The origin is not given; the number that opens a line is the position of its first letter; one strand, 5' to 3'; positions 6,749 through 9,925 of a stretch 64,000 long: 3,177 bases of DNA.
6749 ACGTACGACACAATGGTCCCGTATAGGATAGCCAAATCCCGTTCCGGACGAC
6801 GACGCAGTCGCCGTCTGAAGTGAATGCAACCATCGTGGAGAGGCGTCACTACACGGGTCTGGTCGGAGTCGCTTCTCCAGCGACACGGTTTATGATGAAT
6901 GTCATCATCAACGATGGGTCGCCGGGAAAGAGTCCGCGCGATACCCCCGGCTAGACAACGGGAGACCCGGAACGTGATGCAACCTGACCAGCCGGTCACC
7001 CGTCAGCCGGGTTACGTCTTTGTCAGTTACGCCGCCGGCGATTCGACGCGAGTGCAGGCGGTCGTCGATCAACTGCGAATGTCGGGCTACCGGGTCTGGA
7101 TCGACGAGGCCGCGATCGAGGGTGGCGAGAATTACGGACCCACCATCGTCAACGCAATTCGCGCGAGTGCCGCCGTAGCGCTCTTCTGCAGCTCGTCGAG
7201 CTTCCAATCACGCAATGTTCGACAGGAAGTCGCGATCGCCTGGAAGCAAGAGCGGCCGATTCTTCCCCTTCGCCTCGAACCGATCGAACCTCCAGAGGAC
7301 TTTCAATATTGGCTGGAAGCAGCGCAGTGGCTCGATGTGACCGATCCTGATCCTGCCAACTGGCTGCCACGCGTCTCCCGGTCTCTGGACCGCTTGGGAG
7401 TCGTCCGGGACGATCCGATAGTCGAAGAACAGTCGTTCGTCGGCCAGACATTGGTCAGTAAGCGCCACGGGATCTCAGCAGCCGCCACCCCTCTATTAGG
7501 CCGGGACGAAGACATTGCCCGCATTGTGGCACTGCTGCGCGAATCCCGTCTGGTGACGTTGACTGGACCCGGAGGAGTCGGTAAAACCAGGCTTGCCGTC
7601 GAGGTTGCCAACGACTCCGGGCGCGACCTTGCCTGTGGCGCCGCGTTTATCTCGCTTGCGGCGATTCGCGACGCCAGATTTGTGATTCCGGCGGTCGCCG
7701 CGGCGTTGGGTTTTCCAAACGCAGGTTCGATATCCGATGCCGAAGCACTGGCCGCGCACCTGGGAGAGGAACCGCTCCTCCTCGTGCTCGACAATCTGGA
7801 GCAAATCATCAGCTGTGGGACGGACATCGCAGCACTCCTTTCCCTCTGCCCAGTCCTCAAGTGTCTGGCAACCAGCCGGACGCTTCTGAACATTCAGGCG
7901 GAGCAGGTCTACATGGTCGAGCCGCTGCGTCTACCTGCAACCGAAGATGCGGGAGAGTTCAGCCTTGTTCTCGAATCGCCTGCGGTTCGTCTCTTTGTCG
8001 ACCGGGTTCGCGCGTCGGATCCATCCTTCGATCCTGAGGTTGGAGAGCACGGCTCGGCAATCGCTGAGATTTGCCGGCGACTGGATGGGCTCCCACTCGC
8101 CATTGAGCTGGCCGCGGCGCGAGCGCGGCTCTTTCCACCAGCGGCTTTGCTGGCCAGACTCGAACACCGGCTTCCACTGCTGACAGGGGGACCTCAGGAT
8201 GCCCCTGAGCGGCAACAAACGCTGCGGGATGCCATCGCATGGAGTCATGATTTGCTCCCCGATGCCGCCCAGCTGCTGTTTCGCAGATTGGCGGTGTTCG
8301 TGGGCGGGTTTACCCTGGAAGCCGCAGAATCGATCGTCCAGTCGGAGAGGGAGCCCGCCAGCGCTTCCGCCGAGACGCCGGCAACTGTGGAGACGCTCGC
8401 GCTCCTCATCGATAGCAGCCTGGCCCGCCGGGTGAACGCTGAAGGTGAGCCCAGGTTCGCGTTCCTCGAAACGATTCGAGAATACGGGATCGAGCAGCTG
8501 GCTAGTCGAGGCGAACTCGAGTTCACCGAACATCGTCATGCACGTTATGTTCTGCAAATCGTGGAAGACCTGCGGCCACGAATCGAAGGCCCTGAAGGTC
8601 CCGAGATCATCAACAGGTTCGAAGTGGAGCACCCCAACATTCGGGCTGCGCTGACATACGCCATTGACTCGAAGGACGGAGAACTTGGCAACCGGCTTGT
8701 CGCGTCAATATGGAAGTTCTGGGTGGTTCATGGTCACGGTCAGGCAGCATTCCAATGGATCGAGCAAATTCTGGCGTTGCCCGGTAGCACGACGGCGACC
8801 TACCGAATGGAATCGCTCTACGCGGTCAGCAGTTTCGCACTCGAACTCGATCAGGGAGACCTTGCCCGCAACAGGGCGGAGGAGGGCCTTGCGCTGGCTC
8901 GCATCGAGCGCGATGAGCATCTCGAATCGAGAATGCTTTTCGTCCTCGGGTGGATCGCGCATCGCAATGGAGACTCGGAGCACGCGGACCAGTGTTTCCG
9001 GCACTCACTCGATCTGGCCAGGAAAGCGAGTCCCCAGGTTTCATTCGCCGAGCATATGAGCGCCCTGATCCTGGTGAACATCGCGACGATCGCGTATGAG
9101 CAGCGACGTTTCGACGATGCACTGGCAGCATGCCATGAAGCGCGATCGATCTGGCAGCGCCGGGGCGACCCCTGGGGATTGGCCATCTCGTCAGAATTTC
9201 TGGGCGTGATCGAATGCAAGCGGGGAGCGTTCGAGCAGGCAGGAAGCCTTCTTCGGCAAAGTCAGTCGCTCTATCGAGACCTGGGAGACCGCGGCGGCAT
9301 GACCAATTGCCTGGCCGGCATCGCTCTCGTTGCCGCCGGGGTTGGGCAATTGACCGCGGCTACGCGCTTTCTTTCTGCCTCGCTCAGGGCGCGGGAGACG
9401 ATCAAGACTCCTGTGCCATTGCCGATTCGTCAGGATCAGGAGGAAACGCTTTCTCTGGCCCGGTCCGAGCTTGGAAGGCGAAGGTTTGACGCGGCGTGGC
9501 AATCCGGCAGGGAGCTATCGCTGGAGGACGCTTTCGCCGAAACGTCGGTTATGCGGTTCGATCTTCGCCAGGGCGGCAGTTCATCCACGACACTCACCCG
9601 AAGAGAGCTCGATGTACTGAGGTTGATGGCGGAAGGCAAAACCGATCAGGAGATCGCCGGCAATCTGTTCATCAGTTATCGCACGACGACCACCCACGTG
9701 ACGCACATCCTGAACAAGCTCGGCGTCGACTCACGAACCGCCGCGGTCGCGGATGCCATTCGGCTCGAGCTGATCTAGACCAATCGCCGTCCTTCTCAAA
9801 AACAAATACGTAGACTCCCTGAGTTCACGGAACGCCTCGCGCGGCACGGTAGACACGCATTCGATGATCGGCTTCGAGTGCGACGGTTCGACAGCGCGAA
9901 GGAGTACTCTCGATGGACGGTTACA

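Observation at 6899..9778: TIR domain, STAND ATPase, TPR array and LuxR HTH fused in one 959-aa protein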

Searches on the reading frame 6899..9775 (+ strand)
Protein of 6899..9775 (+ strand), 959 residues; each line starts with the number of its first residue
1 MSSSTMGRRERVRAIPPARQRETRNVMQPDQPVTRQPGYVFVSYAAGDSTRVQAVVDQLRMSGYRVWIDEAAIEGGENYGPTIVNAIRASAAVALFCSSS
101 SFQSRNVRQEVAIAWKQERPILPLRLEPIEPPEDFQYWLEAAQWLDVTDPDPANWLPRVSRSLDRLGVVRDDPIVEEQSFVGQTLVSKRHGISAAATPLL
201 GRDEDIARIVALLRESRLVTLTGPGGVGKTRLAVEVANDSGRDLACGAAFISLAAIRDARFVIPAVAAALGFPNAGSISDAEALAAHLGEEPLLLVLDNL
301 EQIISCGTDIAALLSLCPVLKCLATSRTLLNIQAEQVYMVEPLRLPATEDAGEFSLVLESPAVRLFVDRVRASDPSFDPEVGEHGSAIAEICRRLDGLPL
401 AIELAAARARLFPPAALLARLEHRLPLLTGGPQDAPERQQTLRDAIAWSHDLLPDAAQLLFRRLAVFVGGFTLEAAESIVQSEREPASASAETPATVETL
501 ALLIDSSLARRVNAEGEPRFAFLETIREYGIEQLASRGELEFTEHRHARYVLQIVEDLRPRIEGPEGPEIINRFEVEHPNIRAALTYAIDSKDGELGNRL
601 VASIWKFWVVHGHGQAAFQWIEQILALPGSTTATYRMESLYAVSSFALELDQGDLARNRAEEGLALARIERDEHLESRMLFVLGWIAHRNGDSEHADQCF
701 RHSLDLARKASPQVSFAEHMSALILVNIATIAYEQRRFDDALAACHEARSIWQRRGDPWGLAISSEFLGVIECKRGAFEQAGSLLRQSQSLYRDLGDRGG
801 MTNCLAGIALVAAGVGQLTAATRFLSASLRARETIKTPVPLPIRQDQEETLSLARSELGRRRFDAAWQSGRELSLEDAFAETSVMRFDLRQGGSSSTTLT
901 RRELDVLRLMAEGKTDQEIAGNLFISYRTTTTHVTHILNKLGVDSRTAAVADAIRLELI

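Call 4: search_protein_families(library=pfam, proteins=[window:6899-9775:+], max_evalue=1)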
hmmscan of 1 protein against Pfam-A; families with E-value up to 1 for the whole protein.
window:6899-9775:+ (959 aa): 23 families
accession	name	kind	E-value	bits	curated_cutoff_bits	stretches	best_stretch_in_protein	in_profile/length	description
PF13676.11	TIR_2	-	2.4e-22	80.1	28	1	40-149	1-110/122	TIR domain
PF00196.25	GerE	-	1.8e-17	63.1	23.5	1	898-950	2-54/57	Bacterial regulatory proteins, luxR family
PF13424.12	TPR_12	-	1.1e-14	54.8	30.1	3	640-709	6-77/77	Tetratricopeptide repeat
PF17874.7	TPR_MalT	-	2.6e-06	27.4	45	1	650-834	53-230/336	MalT-like TPR region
PF07719.23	TPR_2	-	4.2e-06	26.9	27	2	722-749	1-28/34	Tetratricopeptide repeat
PF13191.12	AAA_16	-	4.5e-06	27.7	32.6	1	199-269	2-85/167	AAA ATPase domain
PF13374.12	TPR_10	-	8.1e-05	22.9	27.5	1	722-754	2-34/42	Tetratricopeptide repeat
PF08937.16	ThsB_TIR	-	0.00011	23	21.2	1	41-126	1-95/100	Thoeris protein ThsB, TIR-like domain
PF00515.34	TPR_1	-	0.0002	21.5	27.8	1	723-749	2-28/34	Tetratricopeptide repeat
PF01582.25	TIR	-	0.00055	20.2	21.3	1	52-117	18-83/179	TIR domain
PF13181.12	TPR_8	-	0.0013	19.1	25.7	1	678-708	2-32/34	Tetratricopeptide repeat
PF13176.12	TPR_7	-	0.0014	19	27.9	0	681-709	3-31/36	Tetratricopeptide repeat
PF13384.12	HTH_23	-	0.0017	18.6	24.6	1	901-930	5-34/50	Homeodomain-like domain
PF20720.3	nSTAND3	-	0.0025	17.9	27.2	1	208-240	9-41/155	Novel STAND NTPase 3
PF13481.12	AAA_25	-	0.0049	16.9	27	1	212-237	29-54/195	AAA domain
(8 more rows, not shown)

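Call 5: search_protein_families(library=padloc, proteins=[window:6899-9775:+], max_evalue=0.1)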
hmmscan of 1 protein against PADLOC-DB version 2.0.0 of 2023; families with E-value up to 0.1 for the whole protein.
window:6899-9775:+ (959 aa): 12 families
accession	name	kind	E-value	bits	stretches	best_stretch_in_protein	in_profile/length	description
PDLC02421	Aga_TIR-PNTD1-PNTD2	-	4.4e-13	47.1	1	40-178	6-146/430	Class I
PDLC02403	Aga_TIR-PNTD1-PNTD2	-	1e-11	42.6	1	57-179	23-147/443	Class I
PDLC02012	SAVED5--SAVED_TIR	-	4.7e-09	33.8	1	29-115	5-94/404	-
PDLC02416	Aga_REase-TIR-PNTD1-PNTD2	-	5.2e-07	26.7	1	57-130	175-250/572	Class I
PDLC01855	CARF3--CARF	-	2.4e-06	25.4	1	897-940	216-259/288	-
PDLC05062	PDC-S66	-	4.8e-05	21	1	35-90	145-202/282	-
PDLC01851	CARF3--CARF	-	0.00017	19.1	1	897-941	208-252/279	-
PDLC01169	TPR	-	0.00018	19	0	767-836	114-183/252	TPR repeats containing protein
PDLC00436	ThsB1|ThsB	-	0.0057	14.2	1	28-114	26-116/183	TIR-like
PDLC00434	ThsB1|ThsB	-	0.0077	13.4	1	35-122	136-224/396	TIR-like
PDLC02400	Aga_TIR-PNTD1-PNTD2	-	0.017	11.4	1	57-128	207-285/639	Class I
PDLC03957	bSEFIR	-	0.025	12.4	1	37-97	38-101/412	-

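Call 6: search_protein_families(library=ncbifam, proteins=[window:6899-9775:+], max_evalue=0.1)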
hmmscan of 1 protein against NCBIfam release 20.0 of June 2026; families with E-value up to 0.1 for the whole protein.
window:6899-9775:+ (959 aa): 33 families (the best 25 are shown)
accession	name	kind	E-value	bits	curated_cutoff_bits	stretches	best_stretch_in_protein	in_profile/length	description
NF047785.1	respo_reg_MadR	equivalog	8.7e-14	51.4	300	1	882-959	132-209/209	MadR family response regulator transcription factor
TIGR03020.2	EpsA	equivalog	1.1e-10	41.6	170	1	894-954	186-246/247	XrtB/PEP-CTERM-associated transcriptional regulator EpsA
NF003420.0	PRK04841.1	equivalog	2.6e-10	39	537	1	897-956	837-896/903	HTH-type transcriptional regulator MalT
NF052366.1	photon_PedR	equivalog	6e-10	39.2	120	1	898-954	2-58/74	photosynthetic electron transport-dependent transcriptional regulator PedR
NF041717.1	HaaA_phane_TPR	equivalog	8.4e-10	37.4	1125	1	659-886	654-880/882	cyclophane-containing RiPP biosynthesis TPR protein HaaT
NF007505.1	PRK10100.1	equivalog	1e-09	38.4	250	1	890-951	136-197/204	biofilm master transcriptional regulator CsgD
NF052445.1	RespRegMctR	equivalog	1.9e-09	37.2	300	1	893-948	139-194/205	two-component system response regulator MctR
NF011896.0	PRK15369.1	equivalog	8.1e-09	35.4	242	1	892-958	143-209/211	two component system response regulator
TIGR03541.1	reg_near_HchA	equivalog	9.1e-09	35.2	215.6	1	890-956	163-229/232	PA1136 family autoinducer-binding transcriptional regulator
NF007708.0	PRK10403.1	equivalog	1.1e-08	34.8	343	1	895-950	150-205/215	nitrate/nitrite response regulator protein NarP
NF047402.1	TransRegVisN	equivalog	1.1e-08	34.6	250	1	871-959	160-246/246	transcriptional regulator VisN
NF007935.0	PRK10651.1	equivalog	1.8e-08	33.9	250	1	885-949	142-206/216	two-component system response regulator NarL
NF053617.1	SARPRegAfsRStmc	equivalog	3.2e-08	32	1430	1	654-812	753-906/986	SARP-family global regulator AfsR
NF007403.0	PRK09935.1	equivalog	3.7e-07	30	271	1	890-954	141-205/210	fimbria biosynthesis transcriptional regulator FimZ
NF053720.1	NsdA_fam_reg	subfamily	1.6e-06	27.9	75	2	682-758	206-277/432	NsdA family TPR-like regulatory protein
NF040586.1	FxSxx_TPR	equivalog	7.8e-06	24.6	300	1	199-236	8-45/830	FxSxx-COOH system tetratricopeptide repeat protein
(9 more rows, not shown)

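Call 8: find_homologous_proteins(query=window:6899-9775:+, max_evalue=0.00001)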
Query window:6899-9775:+ (959 aa): 7990 proteins with E <= 0.00001 among 8000 candidates; the best 120 are listed.
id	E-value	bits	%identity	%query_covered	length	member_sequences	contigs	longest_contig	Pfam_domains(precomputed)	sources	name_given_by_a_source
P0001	3.0e-272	924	59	79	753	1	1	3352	PF17874.8,PF25872.1,PF00196.26,PF13424.13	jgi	jgi:predicted ATPase/DNA-binding CsgD family transcriptional regulator/tetratricopeptide (TPR) repea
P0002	5.8e-253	860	47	97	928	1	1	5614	PF13384.13,PF17874.8,PF25872.1,PF00196.26,PF13424.13,PF13676.12,PF13481.13,PF00931.29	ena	-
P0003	2.9e-238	811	47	97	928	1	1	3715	PF17874.8,PF00515.35,PF25872.1,PF00196.26,PF13424.13,PF13401.13,PF13676.12,PF07719.24,PF13191.13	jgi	jgi:predicted ATPase/DNA-binding CsgD family transcriptional regulator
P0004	9.6e-224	763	45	89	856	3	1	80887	PF17874.8,PF13424.13,PF13401.13,PF13676.12,PF07719.24,PF13481.13,PF00931.29,PF13374.13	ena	-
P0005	1.1e-211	724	47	81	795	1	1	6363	PF13384.13,PF25872.1,PF00196.26,PF13424.13,PF13401.13,PF13481.13,PF00931.29,PF13191.13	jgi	jgi:non-specific serine/threonine protein kinase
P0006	2.7e-196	673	43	49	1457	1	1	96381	PF13173.13,PF25872.1,PF05729.19,PF00004.36,PF13401.13,PF01637.25,PF13481.13,PF20720.4,PF00931.29,PF13191.13,PF02562.23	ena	-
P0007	4.5e-188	645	45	86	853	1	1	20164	PF17874.8,PF25872.1,PF13424.13,PF13401.13,PF13676.12,PF07719.24,PF13191.13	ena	-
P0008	8.7e-188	644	35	76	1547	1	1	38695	PF25872.1,PF01381.29,PF13424.13,PF13401.13,PF01637.25,PF13560.13,PF13481.13,PF00931.29,PF13191.13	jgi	jgi:predicted ATPase/DNA-binding XRE family transcriptional regulator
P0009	1.3e-185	637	-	-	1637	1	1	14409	PF12844.14,PF12862.14,PF25872.1,PF01381.29,PF13401.13,PF01637.25,PF00931.29,PF13191.13,PF13374.13,PF01695.24,PF17874.8,PF00515.35,PF05729.19,PF13424.13,PF07719.24,PF13481.13,PF20720.4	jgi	jgi:predicted ATPase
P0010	8.6e-181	621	39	68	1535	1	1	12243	PF17874.8,PF00515.35,PF25872.1,PF05729.19,PF13424.13,PF13176.13,PF13401.13,PF07719.24,PF13374.13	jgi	jgi:predicted ATPase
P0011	8.1e-176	605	44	79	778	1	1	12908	PF17874.8,PF25872.1,PF00196.26,PF13424.13,PF13401.13,PF07719.24,PF13191.13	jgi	jgi:predicted ATPase/DNA-binding CsgD family transcriptional regulator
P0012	2.4e-171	590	45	80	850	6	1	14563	PF17874.8,PF25872.1,PF00196.26,PF01381.29,PF13424.13,PF13560.13,PF00931.29,PF13191.13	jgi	jgi:predicted ATPase/DNA-binding CsgD family transcriptional regulator/transcriptional regulator wit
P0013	8.7e-171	588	44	80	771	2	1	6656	PF17874.8,PF25872.1,PF00196.26,PF13424.13,PF13401.13,PF00931.29,PF13374.13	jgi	jgi:predicted ATPase/DNA-binding CsgD family transcriptional regulator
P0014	8.4e-168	578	40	98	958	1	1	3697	PF17874.8,PF25872.1,PF00196.26,PF13424.13,PF13676.12,PF13481.13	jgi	-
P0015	2.5e-165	570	44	79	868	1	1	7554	PF13384.13,PF25872.1,PF00196.26,PF01381.29,PF05729.19,PF13424.13,PF13401.13,PF13560.13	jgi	jgi:predicted ATPase/DNA-binding CsgD family transcriptional regulator/transcriptional regulator wit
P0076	7.8e-141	489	42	73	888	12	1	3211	PF17874.8,PF25872.1,PF13424.13,PF13176.13,PF13401.13,PF00211.26,PF13181.13,PF07719.24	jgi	jgi:predicted ATPase/class 3 adenylate cyclase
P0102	1.9e-138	481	40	74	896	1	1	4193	PF17874.8,PF25872.1,PF13424.13,PF13401.13,PF00211.26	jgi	jgi:predicted ATPase/class 3 adenylate cyclase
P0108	2.9e-138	481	41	73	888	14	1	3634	PF17874.8,PF00515.35,PF25872.1,PF13424.13,PF13401.13,PF00211.26,PF07719.24,PF13374.13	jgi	-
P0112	1.8e-137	478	41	73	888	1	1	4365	PF17874.8,PF25872.1,PF13424.13,PF13176.13,PF13401.13,PF00211.26,PF13181.13,PF07719.24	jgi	jgi:predicted ATPase/class 3 adenylate cyclase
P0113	2.2e-137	478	41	71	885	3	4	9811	PF17874.8,PF00515.35,PF25872.1,PF13424.13,PF13401.13,PF00211.26,PF13181.13,PF07719.24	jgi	jgi:predicted ATPase/class 3 adenylate cyclase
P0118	3.6e-137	477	42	73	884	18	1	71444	PF17874.8,PF25872.1,PF13424.13,PF13401.13,PF00211.26,PF13181.13,PF07719.24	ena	-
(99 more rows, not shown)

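Call 10: find_related_loci(query=window:6899-9775:+, collection=genome_contigs, flank=10000)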
Query window:6899-9775:+ (959 aa) in genome_contigs; peptide patterns used: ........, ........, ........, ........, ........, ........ (x = any residue, [..] = any of these).
37 stretches matched a pattern, but none encodes a relative of the query by tblastn (E <= 1e-3).

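Call 14: search_solved_structures(query=window:6899-9775:+, max_evalue=0.01, show_alignments=0)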
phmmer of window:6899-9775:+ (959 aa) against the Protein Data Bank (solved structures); distinct sequences matched with E-value up to 0.01: 31.
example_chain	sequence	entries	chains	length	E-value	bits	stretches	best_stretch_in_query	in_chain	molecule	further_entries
4wt0_B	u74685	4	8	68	4.2e-11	44.9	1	898-953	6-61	Response regulator receiver domain protein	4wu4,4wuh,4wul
4wsz_A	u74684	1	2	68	5.7e-11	44.4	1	898-953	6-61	Response regulator receiver domain protein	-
5hev_A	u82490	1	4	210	8.5e-10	40.6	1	886-954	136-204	Response regulator protein VraR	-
1fse_A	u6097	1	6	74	1.3e-09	39.9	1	895-956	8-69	GERE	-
4yn8_A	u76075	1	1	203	1.9e-09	39.4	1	896-955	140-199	Response regulator ChrA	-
7ve4_A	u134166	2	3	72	1.2e-08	36.7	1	898-958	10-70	DNA-binding response regulator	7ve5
7x1k_A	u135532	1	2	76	1.4e-08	36.5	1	898-955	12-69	Chemotaxis protein CheY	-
2rnj_A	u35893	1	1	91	2e-08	36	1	897-957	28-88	Response regulator protein vraR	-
4gvp_A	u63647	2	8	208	3.5e-08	35.2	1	885-957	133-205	Response regulator protein vraR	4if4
7ve6_A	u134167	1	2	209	3.5e-08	35.2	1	885-957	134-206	Response regulator protein VraR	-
3qp6_A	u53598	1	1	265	2.3e-06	29.2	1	886-955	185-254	CviR transcriptional regulator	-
3qp5_A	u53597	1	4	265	2.5e-06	29.1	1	886-954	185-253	CviR transcriptional regulator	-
1zlj_A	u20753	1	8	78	1e-05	27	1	898-956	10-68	Dormancy Survival Regulator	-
1zlk_A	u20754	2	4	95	1.6e-05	26.4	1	898-956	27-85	Dormancy Survival Regulator | TWO COMPONENT TRANSCRIPTIONAL REGULATORY PROTEIN DEVR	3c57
3c3w_A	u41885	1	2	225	4.9e-05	24.8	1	895-955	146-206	TWO COMPONENT TRANSCRIPTIONAL REGULATORY PROTEIN DEVR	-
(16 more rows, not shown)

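Call 30: find_encoding_contigs(protein=P0002, flank=10000, max_places=4)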
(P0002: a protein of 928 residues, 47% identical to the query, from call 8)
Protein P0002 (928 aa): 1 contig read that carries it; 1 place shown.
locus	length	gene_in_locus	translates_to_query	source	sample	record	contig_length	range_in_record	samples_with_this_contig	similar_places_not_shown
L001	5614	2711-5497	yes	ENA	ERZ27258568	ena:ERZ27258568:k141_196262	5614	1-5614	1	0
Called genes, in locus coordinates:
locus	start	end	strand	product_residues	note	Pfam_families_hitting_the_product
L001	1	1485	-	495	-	?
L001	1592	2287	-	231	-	-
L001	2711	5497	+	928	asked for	PF13676:TIR_2, PF00931:NB-ARC (weak), PF13481:AAA_25 (faint), PF13384:HTH_23 (faint), PF25872:HTH_77 (faint), PF17874:TPR_MalT, PF13424:TPR_12 (weak), PF00196:GerE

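Call 31: find_encoding_contigs(protein=P0004, flank=10000, max_places=4)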
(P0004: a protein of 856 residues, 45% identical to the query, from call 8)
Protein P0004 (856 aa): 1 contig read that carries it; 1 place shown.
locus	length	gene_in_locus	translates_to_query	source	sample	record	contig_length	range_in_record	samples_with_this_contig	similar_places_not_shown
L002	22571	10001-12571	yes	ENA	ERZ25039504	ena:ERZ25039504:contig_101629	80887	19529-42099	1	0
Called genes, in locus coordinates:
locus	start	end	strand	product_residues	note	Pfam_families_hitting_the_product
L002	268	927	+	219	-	PF06971:Put_DNA-bind_N, PF02629:CoA_binding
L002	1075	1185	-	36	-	-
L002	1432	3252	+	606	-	PF06347:SH3_4 (faint), PF08239:SH3_3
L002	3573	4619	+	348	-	PF08239:SH3_3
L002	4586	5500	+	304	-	PF01483:P_proprotein (faint), PF06347:SH3_4 (faint), PF07653:SH3_2 (faint), PF14604:SH3_9 (faint), PF01588:tRNA_bind (faint), PF08239:SH3_3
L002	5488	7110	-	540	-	-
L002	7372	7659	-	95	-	PF00958:GMP_synt_C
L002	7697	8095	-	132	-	-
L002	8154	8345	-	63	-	PF02540:NAD_synthase (weak)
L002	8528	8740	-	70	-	PF00117:GATase, PF07722:Peptidase_C26 (weak)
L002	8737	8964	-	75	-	-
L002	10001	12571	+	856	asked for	PF13676:TIR_2, PF13481:AAA_25 (faint), PF00931:NB-ARC (weak), PF13401:AAA_22 (weak), PF17874:TPR_MalT, PF13424:TPR_12, PF17874:TPR_MalT (weak), PF13424:TPR_12 (weak), +2 more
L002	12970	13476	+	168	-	PF12680:SnoaL_2, PF07366:SnoaL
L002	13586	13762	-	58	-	PF04945:YHS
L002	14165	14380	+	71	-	-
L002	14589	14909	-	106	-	-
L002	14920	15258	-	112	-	-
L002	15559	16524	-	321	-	-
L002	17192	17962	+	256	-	-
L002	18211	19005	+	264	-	PF09084:NMT1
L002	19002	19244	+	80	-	-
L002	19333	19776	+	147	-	PF01741:MscL, PF10571:UPF0547 (weak)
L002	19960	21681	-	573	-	PF00174:Oxidored_molyb, PF03404:Mo-co_dimer (weak)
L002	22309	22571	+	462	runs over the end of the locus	-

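Call 43: find_encoding_contigs(protein=P0001, flank=10000, max_places=3)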
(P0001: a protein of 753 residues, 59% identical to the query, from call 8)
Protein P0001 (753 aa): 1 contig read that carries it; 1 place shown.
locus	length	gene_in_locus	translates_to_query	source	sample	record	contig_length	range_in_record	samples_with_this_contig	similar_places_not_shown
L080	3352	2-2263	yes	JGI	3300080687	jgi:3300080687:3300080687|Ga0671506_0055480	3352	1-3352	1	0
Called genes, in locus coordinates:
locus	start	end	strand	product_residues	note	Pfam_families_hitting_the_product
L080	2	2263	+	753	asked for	PF25872:HTH_77 (weak), PF17874:TPR_MalT, PF13424:TPR_12, PF00196:GerE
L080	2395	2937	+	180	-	PF07366:SnoaL (weak), PF12680:SnoaL_2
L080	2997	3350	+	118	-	?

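Call 44: find_encoding_contigs(protein=P0003, flank=10000, max_places=3)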
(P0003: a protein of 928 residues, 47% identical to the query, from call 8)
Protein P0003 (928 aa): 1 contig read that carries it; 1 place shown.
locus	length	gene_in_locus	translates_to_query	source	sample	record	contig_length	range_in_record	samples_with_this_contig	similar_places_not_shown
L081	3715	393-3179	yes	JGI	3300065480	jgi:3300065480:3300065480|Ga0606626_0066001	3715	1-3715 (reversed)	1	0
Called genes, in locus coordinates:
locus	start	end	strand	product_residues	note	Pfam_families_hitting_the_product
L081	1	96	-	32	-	?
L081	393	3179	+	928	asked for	PF13676:TIR_2, PF13191:AAA_16 (weak), PF13401:AAA_22 (weak), PF25872:HTH_77, PF17874:TPR_MalT, PF00515:TPR_1 (faint), PF13424:TPR_12, PF00196:GerE, +1 more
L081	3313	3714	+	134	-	?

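Call 45: find_encoding_contigs(protein=P0014, flank=10000, max_places=3)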
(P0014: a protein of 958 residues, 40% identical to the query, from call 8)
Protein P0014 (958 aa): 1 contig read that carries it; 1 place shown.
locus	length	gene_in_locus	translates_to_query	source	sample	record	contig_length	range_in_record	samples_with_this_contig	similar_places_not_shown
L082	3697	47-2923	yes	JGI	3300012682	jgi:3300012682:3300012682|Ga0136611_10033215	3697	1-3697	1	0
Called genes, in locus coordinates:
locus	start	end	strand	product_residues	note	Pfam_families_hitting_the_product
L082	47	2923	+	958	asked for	PF13481:AAA_25 (faint), PF13676:TIR_2, PF25872:HTH_77 (weak), PF17874:TPR_MalT (faint), PF13424:TPR_12, PF00196:GerE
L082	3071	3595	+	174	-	PF01078:Mg_chelatase, PF13335:Mg_chelatase_C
